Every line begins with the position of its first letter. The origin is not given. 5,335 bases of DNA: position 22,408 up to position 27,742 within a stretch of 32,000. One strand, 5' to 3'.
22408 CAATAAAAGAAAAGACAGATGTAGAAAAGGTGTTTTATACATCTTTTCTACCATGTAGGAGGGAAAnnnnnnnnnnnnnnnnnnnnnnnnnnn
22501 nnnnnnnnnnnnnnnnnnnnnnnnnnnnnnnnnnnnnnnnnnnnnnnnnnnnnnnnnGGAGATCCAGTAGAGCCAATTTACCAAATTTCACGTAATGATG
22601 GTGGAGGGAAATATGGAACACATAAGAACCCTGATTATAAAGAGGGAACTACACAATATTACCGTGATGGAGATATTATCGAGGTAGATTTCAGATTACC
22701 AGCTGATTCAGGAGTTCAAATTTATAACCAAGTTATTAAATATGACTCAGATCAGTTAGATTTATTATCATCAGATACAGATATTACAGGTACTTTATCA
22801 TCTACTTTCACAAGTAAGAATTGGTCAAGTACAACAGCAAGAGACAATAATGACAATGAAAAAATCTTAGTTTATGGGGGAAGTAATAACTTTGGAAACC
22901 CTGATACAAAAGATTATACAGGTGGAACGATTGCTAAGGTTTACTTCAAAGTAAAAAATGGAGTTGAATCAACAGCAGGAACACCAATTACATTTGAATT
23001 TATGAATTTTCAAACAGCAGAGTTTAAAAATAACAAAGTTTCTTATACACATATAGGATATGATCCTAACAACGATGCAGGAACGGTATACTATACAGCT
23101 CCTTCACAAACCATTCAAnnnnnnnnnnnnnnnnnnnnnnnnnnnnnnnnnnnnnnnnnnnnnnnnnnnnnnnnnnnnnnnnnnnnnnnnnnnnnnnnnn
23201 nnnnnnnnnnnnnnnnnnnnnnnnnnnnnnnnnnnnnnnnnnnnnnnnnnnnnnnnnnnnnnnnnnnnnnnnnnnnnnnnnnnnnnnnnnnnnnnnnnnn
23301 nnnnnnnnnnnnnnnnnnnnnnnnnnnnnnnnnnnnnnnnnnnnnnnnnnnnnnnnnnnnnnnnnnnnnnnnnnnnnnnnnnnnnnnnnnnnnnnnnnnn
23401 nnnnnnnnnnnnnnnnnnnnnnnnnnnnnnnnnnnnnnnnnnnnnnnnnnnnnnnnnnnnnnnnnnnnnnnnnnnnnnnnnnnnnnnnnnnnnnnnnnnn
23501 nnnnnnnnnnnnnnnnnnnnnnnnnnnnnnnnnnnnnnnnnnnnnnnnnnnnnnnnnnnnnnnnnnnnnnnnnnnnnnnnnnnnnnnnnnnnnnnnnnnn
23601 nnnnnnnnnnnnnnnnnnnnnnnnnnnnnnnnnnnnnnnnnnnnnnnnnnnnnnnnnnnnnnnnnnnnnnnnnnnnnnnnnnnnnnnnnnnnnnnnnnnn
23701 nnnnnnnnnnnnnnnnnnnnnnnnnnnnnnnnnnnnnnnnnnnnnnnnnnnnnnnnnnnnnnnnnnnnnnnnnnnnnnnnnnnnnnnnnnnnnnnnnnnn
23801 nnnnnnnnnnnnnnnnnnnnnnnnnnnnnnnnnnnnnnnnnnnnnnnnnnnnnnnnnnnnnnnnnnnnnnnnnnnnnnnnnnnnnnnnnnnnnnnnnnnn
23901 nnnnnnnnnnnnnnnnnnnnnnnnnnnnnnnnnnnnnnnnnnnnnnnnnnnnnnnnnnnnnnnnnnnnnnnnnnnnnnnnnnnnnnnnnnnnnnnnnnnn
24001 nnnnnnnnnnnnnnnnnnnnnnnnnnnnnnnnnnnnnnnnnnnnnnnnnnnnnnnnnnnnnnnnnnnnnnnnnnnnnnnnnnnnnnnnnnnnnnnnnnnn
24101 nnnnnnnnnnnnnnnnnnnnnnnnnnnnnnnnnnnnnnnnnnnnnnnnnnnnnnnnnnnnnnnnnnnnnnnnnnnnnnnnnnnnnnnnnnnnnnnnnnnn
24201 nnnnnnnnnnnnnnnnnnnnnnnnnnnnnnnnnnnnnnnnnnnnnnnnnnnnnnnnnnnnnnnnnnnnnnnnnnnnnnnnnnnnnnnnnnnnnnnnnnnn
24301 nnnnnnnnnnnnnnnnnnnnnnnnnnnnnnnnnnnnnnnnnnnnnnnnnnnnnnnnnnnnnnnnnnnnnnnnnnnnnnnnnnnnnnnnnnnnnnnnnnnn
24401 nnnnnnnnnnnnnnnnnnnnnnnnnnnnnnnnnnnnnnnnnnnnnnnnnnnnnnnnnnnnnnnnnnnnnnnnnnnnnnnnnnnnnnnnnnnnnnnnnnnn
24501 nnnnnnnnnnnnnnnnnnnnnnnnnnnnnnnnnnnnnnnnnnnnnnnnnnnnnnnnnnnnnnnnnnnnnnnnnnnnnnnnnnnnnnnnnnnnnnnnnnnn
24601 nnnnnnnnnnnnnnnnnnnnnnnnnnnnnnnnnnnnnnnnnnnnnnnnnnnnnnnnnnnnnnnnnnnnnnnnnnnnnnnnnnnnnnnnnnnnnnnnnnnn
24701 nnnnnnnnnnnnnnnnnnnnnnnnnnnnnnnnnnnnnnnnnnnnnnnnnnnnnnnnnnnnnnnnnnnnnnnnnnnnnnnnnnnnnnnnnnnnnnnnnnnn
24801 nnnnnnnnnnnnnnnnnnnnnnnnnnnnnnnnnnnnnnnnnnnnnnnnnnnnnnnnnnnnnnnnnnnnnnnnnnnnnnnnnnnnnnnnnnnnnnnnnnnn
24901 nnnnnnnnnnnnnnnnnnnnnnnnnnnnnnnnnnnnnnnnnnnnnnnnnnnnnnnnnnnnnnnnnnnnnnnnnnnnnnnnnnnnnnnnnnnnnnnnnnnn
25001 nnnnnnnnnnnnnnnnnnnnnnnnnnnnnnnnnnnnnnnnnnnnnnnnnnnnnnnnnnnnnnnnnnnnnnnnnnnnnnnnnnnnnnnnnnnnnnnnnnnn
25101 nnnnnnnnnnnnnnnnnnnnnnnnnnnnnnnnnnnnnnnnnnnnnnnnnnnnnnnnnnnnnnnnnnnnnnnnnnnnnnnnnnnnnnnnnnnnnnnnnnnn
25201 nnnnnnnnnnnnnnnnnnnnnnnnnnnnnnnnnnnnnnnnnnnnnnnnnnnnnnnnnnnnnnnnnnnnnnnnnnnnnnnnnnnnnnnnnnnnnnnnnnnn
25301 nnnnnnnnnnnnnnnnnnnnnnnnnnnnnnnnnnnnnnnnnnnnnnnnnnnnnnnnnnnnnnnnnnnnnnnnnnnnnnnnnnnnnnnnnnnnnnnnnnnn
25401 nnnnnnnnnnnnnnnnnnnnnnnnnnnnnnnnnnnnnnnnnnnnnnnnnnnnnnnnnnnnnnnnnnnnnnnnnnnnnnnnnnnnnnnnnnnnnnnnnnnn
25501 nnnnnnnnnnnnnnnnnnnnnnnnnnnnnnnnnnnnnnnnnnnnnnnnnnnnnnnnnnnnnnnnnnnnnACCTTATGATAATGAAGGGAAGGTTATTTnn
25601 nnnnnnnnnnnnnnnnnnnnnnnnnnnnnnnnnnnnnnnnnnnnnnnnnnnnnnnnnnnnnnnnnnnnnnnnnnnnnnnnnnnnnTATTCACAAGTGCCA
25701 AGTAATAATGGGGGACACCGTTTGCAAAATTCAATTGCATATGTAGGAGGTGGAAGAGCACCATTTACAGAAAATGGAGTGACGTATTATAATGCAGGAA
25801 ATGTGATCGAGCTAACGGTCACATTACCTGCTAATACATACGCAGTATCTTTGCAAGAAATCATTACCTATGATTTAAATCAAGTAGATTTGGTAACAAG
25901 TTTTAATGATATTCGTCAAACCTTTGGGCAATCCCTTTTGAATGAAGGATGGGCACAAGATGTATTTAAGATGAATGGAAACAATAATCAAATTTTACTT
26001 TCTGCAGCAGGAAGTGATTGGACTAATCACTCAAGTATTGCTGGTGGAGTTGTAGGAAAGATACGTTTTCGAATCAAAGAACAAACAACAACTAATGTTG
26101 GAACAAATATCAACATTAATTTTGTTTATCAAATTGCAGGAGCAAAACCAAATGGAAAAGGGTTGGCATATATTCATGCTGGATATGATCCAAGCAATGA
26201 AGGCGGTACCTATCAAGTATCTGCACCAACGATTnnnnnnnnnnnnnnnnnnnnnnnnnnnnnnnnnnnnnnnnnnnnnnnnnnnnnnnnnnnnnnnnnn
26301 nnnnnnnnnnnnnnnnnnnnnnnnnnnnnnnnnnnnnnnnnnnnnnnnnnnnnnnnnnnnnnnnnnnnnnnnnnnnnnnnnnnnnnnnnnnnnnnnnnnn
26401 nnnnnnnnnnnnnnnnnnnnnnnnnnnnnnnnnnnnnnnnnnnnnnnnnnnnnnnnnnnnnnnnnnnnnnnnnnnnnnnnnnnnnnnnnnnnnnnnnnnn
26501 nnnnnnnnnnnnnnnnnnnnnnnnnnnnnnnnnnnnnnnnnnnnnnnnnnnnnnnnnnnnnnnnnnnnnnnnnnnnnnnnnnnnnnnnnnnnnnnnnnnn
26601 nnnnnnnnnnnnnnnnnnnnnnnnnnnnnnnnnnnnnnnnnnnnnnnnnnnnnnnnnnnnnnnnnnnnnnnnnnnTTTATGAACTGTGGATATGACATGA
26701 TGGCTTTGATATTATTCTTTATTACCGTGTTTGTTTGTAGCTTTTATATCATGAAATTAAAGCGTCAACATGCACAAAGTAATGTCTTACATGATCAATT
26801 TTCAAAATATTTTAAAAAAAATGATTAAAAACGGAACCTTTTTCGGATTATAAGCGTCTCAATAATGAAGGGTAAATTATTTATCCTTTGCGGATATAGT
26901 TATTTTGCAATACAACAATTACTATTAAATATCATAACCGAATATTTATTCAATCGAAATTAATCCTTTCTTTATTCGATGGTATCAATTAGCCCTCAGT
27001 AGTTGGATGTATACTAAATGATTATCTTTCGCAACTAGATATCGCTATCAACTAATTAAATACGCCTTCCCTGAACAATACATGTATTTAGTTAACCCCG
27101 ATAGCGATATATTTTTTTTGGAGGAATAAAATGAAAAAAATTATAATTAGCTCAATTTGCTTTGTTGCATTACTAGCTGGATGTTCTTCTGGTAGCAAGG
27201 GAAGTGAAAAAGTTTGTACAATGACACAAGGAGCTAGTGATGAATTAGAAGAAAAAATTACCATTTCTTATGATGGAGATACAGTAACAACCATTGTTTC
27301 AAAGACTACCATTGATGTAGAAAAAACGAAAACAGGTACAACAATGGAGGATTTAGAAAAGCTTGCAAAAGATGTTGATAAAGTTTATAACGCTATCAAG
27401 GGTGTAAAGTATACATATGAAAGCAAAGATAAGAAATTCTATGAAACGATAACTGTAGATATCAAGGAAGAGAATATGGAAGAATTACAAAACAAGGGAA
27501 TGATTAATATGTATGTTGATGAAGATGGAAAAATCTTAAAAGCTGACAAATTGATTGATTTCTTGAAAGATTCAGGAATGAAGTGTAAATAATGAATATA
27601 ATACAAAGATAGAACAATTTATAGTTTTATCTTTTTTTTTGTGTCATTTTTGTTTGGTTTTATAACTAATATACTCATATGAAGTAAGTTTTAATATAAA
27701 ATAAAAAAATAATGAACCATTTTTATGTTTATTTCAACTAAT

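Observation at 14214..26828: Cellulosome-style cohesin-dockerin assembly locus with lectin/Ig cargo and no carbohydrate-active enzyme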

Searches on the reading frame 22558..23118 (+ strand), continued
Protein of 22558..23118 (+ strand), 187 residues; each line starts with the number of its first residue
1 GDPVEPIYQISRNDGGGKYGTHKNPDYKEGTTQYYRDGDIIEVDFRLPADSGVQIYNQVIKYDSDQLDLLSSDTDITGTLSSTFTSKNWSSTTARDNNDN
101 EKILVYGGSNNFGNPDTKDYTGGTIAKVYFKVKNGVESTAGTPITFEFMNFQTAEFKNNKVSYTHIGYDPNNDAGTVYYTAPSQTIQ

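Call 41: fold_search(model_id=the predicted structure, library=pdb)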
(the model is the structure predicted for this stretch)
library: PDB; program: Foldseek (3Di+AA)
matches with E <= 10: 1640; with E <= 0.001: 60
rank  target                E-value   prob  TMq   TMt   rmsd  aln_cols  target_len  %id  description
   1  5lxv_C                3.2e-06  1.00  0.49  0.52   6.5       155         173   12  Crystal structure of Ruminococcus flavefaciens scaffoldin C cohesin in complex with a dockerin from an uncharacterized (released 2016-10-19)
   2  5lxv_A                3.9e-06  1.00  0.49  0.52   6.5       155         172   12  Crystal structure of Ruminococcus flavefaciens scaffoldin C cohesin in complex with a dockerin from an uncharacterized (released 2016-10-19)
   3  6kgf_C                6.3e-06  1.00  0.48  0.60   4.8       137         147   14  Crystal structure of CaDoc0917(R16D)-CaCohA2 complex at pH 8.2 (released 2020-07-08)
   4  4dh2_A                6.3e-06  1.00  0.49  0.56   9.4       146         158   15  Crystal structure of Coh-OlpC(Cthe_0452)-Doc435(Cthe_0435) complex: A novel type I Cohesin-Dockerin complex from Clost (released 2012-11-28)
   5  3ul4_A                7.4e-06  1.00  0.48  0.61   4.6       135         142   23  Crystal structure of Coh-OlpA(Cthe_3080)-Doc918(Cthe_0918) complex: A novel type I Cohesin-Dockerin complex from Clost (released 2012-11-28)
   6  4ums                  9.2e-06  1.00  0.51  0.60   3.8       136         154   17  The crystal structure of the seventh ScaB type I cohesin from Pseudobacteroides cellulosolvens (released 2015-05-06)
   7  4dh2_C                1.5e-05  1.00  0.46  0.54   9.9       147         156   14  Crystal structure of Coh-OlpC(Cthe_0452)-Doc435(Cthe_0435) complex: A novel type I Cohesin-Dockerin complex from Clost (released 2012-11-28)
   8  5nrm_A                2.0e-05  1.00  0.49  0.62   4.1       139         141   14  Crystal structure of the sixth cohesin from Acetivibrio cellulolyticus' scaffoldin B in complex with Cel5 dockerin S51 (released 2018-01-31)
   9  6kgf_A                3.1e-05  1.00  0.46  0.59   4.6       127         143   13  Crystal structure of CaDoc0917(R16D)-CaCohA2 complex at pH 8.2 (released 2020-07-08)
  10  5k39_A                4.5e-05  1.00  0.52  0.58   3.7       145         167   15  THE TYPE II COHESIN DOCKERIN COMPLEX FROM CLOSTRIDIUM THERMOCELLUM (released 2017-03-29)
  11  6kgc_A                4.5e-05  1.00  0.47  0.59   4.8       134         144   14  Crystal structure of CaDoc0917(R49D)-CaCohA2 complex at pH 5.4 (released 2020-07-08)
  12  6kge_A                5.3e-05  1.00  0.47  0.60   4.7       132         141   14  Crystal structure of CaDoc0917(R16D)-CaCohA2 complex at pH 5.5 (released 2020-07-08)
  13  5nrk_A                5.6e-05  1.00  0.44  0.55   5.0       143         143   15  Crystal structure of the sixth cohesin from Acetivibrio cellulolyticus' scaffoldin B in complex with Cel5 dockerin S15 (released 2018-01-31)
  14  4uyq_A                6.2e-05  1.00  0.49  0.62   6.5       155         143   15  High resolution structure of the third cohesin ScaC in complex with the ScaB dockerin with a mutation in the C-termina (released 2015-04-15)
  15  3f2l                  8.1e-05  1.00  0.57  0.61   3.9       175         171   12  Crystal structure analysis of the K171A mutation of N-terminal type II cohesin 1 from the cellulosomal ScaB subunit of A (released 2008-12-02)
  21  2jh2_A                1.6e-04  1.00  0.48  0.64   5.3       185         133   11  X-ray crystal structure of a cohesin-like module from Clostridium perfringens (released 2007-11-06)
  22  2jh2_C                1.6e-04  1.00  0.46  0.63   5.2       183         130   10  X-ray crystal structure of a cohesin-like module from Clostridium perfringens (released 2007-11-06)
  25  3ghp_B                1.7e-04  1.00  0.51  0.52   4.4       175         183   12  Structure of the second type II cohesin module from the adaptor ScaA scaffoldin of Acetivibrio cellulolyticus (includi (released 2009-06-23)
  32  2xdh                  2.3e-04  1.00  0.43  0.56   4.8       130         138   15  Non-cellulosomal cohesin from the hyperthermophilic archaeon Archaeoglobus fulgidus (released 2010-05-26)
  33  4u3s_A                2.3e-04  1.00  0.54  0.59   4.7       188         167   13  Crystal structure of Coh3ScaB-XDoc_M1ScaA complex: A N-terminal interface mutant of type II Cohesin-X-Dockerin complex (released 2015-07-29)
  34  3fnk_A                2.5e-04  1.00  0.51  0.54   3.4       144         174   14  Crystal structure of the second type II cohesin module from the cellulosomal adaptor ScaA scaffoldin of Acetivibrio ce (released 2009-06-23)
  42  3ghp_A                3.4e-04  1.00  0.50  0.50   3.2       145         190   15  Structure of the second type II cohesin module from the adaptor ScaA scaffoldin of Acetivibrio cellulolyticus (includi (released 2009-06-23)
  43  2jh2_B                3.4e-04  1.00  0.43  0.58   5.6       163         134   12  X-ray crystal structure of a cohesin-like module from Clostridium perfringens (released 2007-11-06)
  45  3fnk_C                3.6e-04  1.00  0.50  0.54   3.3       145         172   14  Crystal structure of the second type II cohesin module from the cellulosomal adaptor ScaA scaffoldin of Acetivibrio ce (released 2009-06-23)
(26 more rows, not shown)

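Call 68: find_encoding_contigs(protein=P0017, flank=10000, max_places=2)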
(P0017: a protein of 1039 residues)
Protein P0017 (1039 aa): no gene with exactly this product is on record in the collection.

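Call 69: find_encoding_contigs(protein=P0005, flank=10000, max_places=2)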
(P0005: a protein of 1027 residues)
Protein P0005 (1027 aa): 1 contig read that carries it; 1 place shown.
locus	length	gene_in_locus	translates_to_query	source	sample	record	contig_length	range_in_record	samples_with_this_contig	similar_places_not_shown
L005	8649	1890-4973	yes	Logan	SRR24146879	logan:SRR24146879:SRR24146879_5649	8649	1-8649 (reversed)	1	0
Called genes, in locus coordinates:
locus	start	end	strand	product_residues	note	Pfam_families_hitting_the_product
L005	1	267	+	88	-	?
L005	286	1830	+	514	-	-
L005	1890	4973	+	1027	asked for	PF00404:Dockerin_1 (faint)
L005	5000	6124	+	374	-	-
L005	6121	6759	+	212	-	PF06998:DUF1307 (weak)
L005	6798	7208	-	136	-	PF09719:C_GCAxxG_C_C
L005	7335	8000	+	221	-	PF00072:Response_reg, PF00486:Trans_reg_C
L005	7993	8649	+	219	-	?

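Call 70: find_encoding_contigs(protein=P0019, flank=10000, max_places=2)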
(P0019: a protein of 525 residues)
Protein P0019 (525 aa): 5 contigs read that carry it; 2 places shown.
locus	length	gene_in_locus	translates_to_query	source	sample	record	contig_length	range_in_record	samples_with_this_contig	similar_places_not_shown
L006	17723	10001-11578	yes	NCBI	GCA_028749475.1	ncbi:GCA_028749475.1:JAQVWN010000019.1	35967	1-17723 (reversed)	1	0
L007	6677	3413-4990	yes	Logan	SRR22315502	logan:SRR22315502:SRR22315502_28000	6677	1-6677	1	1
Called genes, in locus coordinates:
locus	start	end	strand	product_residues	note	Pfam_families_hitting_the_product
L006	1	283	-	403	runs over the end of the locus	PF07690:MFS_1, PF06779:MFS_4 (faint), PF07690:MFS_1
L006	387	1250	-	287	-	PF00126:HTH_1, PF03466:LysR_substrate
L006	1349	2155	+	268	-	PF00702:Hydrolase (faint), PF05116:S6PP (faint), PF08282:Hydrolase_3, PF13419:HAD_2 (faint)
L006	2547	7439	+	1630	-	PF24315:DUF7489 (faint), PF00404:Dockerin_1 (faint)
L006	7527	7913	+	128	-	-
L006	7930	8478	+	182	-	PF10502:Peptidase_S26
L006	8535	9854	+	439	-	PF04542:Sigma70_r2, PF08281:Sigma70_r4_2, PF04545:Sigma70_r4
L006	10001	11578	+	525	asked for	-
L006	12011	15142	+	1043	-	-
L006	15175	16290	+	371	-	-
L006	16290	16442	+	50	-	-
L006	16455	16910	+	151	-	PF06998:DUF1307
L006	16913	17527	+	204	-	-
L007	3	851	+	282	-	?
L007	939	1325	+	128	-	-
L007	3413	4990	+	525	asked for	-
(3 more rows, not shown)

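Call 71: find_encoding_contigs(protein=P0012, flank=10000, max_places=2)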
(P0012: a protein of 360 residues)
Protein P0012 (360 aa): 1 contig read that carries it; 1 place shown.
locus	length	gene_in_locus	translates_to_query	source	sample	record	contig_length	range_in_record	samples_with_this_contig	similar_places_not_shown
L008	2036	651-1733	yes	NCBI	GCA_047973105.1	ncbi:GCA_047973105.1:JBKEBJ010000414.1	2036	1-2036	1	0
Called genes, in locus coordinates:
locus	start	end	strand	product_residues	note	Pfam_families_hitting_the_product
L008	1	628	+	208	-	?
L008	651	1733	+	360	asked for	-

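Call 75: search_protein_families(library=pfam, proteins=[L006:2547-3900:+, L002:3182-4531:+, L001:4795-6144:+, L006:7527-7913:+, L006:16913-17527:+], max_evalue=0.01)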
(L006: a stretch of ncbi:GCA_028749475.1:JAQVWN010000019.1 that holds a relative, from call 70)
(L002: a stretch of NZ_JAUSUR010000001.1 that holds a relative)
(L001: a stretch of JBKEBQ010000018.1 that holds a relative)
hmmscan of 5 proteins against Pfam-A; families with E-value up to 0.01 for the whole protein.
L006:2547-3900:+ (451 aa): 0 families

L002:3182-4531:+ (450 aa): 1 family
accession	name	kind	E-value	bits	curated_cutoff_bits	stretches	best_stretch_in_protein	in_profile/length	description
PF04412.18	AcnX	-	0.0049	16.1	31.5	1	13-90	229-313/400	Aconitase X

L001:4795-6144:+ (450 aa): 0 families

L006:7527-7913:+ (128 aa): 0 families

L006:16913-17527:+ (204 aa): 1 family
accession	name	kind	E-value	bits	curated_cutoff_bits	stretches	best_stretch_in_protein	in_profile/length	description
PF17260.7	DUF5326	-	0.0049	17.5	27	1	17-47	37-67/70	Family of unknown function (DUF5326)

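Call 78: search_solved_structures(query=L006:2997-3700:+, max_evalue=1, show_alignments=1)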
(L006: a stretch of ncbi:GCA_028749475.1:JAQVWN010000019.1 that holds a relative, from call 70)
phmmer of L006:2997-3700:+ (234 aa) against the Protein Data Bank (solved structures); distinct sequences matched with E-value up to 1: 1.
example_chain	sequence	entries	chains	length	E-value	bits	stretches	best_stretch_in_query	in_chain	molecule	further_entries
4v98_AO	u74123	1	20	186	0.6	13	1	8-58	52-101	Icln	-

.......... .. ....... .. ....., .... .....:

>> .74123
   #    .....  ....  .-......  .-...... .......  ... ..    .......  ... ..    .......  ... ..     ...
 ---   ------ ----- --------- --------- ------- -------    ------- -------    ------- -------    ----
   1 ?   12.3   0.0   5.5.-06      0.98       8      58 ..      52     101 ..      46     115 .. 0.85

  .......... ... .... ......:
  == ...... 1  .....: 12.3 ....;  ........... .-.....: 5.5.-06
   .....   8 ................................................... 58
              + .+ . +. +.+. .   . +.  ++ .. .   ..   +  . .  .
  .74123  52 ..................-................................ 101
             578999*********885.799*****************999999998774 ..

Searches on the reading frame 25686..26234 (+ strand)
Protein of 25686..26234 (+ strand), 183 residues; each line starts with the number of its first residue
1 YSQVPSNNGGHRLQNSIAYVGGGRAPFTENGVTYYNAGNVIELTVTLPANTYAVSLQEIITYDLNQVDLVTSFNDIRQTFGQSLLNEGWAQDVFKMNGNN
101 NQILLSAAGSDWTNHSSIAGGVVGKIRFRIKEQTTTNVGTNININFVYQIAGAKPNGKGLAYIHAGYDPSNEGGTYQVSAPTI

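Call 16: search_protein_families(library=pfam, proteins=[window:25686-26234:+], max_evalue=10)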
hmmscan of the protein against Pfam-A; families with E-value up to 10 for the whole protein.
window:25686-26234:+ (183 aa): 2 families
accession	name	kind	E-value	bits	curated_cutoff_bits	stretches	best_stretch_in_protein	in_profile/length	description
PF00963.24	Cohesin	-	0.0018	18.9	24.1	1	33-144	9-114/139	Cohesin domain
PF22429.2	HutF_N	-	0.022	15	25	1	81-93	7-19/45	Formimidoylglutamate deiminase HutF, N-terminal domain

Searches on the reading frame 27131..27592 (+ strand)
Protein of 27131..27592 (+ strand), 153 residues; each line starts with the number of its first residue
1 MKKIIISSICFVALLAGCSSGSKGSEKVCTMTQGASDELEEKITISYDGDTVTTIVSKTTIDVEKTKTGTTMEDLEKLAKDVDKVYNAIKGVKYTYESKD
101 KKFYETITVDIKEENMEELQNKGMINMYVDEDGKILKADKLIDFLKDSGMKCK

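Call 4: search_protein_families(library=pfam, proteins=[window:27131-27592:+], max_evalue=1)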
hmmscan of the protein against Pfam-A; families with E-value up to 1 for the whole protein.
window:27131-27592:+ (153 aa): 8 families
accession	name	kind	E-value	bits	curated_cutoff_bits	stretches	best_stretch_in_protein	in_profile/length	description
PF06998.16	DUF1307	-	2e-10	41.3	28.3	1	40-150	13-122/123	Protein of unknown function (DUF1307)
PF09648.15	YycI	-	0.015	15.3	29.7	1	39-137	55-147/232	YycI protein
PF25174.1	Beta-prop_THOC3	-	0.018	14.5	305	1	26-77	202-253/272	THOC3 beta-propeller domain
PF14504.11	CAP_assoc_N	-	0.021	15.1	29.3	1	43-109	38-107/140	CAP-associated N-terminal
PF00015.26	MCPsignal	-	0.033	14.5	34.6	1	30-99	82-154/172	Methyl-accepting chemotaxis protein (MCP) signalling domain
PF16692.10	Folliculin_C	-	0.082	12.9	27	1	65-137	140-212/227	Folliculin C-terminal domain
PF08139.17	LPAM_1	-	0.11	13.5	20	1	1-19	1-18/18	Prokaryotic membrane lipoprotein lipid attachment site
PF10049.14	DUF2283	-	0.11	13.2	23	0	107-136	11-41/49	Protein of unknown function (DUF2283)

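Call 14: search_protein_families(library=ncbifam, proteins=[window:27131-27592:+], max_evalue=1)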
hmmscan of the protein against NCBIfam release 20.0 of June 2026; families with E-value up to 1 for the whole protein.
window:27131-27592:+ (153 aa): 8 families
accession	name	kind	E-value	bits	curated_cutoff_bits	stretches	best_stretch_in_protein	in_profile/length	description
NF033854.1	esterase_BioV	equivalog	0.0011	18.9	150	1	89-148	94-154/167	pimelyl-ACP methyl ester esterase BioV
NF047854.1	LIC10774_subfam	equivalog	0.0011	18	380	1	1-66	1-66/358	LIC10774/LIC10365 family surface protein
NF058647.1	lipo_LytA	equivalog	0.0019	18.4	110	1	1-101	1-96/107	acidic lipoprotein LytA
TIGR02747.1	TraV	equivalog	0.021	15.5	44.75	1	1-34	1-33/145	type IV conjugative transfer system lipoprotein TraV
NF046053.1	lipo_BPTD_2524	equivalog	0.059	13.7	50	1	1-30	1-30/132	BPTD_2524 family lipoprotein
NF040598.1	Ala_zip_lipo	subfamily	0.084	13.4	43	1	5-37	4-36/90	Lpp/OprI family alanine-zipper lipoprotein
TIGR01633.1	phi3626_gp14_N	hypoth_equivalog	0.1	12.6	23.65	1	44-130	32-118/123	distal tail protein Dit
NF041193.1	lipo_SP0191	subfamily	0.54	10.2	75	1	1-61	1-57/190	SP0191 family lipoprotein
